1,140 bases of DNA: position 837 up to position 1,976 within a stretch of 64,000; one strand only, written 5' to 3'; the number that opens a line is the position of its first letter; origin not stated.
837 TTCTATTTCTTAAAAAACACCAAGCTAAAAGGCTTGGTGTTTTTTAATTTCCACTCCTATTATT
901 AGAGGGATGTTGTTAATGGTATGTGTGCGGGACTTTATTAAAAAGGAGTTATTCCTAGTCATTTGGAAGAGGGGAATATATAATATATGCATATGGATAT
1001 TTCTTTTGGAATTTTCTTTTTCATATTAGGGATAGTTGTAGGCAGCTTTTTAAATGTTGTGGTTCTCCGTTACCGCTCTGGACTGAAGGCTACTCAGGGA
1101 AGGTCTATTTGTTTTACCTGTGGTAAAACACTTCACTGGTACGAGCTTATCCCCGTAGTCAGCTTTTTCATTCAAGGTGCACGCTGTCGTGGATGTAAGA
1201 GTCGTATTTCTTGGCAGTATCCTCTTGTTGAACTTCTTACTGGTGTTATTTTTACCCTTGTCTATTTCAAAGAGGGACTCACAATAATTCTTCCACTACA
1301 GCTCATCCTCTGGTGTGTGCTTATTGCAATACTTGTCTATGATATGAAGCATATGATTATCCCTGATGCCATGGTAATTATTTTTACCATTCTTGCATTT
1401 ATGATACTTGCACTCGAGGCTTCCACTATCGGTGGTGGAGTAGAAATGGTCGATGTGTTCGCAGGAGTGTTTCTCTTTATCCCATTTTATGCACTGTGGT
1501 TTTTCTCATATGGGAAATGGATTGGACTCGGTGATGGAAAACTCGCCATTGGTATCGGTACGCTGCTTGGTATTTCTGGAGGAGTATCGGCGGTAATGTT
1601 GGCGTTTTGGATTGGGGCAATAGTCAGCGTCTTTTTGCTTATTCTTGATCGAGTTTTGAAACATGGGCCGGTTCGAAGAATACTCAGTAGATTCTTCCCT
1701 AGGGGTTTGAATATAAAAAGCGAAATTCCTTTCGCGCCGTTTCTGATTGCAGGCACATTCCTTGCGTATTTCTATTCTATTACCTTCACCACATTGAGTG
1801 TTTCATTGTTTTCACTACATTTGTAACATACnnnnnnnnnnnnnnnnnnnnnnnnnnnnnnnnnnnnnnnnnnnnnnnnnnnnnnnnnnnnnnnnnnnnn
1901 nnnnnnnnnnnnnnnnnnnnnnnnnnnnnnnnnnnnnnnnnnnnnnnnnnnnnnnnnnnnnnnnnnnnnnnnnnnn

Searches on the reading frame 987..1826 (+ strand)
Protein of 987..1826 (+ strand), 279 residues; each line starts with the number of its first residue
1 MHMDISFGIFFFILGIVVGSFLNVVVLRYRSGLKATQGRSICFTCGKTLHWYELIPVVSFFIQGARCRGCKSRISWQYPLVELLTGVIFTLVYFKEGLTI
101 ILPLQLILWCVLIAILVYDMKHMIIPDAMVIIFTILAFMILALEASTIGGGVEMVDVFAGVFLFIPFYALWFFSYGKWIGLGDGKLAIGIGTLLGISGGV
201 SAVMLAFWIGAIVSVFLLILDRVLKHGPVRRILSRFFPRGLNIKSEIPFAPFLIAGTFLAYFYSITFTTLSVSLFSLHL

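Call 62: find_encoding_contigs(protein=window:987-1826:+, flank=10000, max_places=2)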
Protein window:987-1826:+ (279 aa): 1 contig read that carries it; 1 place shown.
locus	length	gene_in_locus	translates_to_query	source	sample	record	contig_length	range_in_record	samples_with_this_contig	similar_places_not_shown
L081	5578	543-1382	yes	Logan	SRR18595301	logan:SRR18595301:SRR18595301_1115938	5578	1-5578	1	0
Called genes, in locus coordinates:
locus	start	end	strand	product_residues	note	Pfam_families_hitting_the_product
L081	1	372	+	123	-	?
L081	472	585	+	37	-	-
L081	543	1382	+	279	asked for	PF06750:A24_N_bact, PF01478:Peptidase_A24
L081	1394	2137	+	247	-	-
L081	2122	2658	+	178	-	PF07963:N_methyl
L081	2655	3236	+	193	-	PF07963:N_methyl (faint)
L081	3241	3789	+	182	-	-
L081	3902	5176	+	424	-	-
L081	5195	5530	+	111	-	-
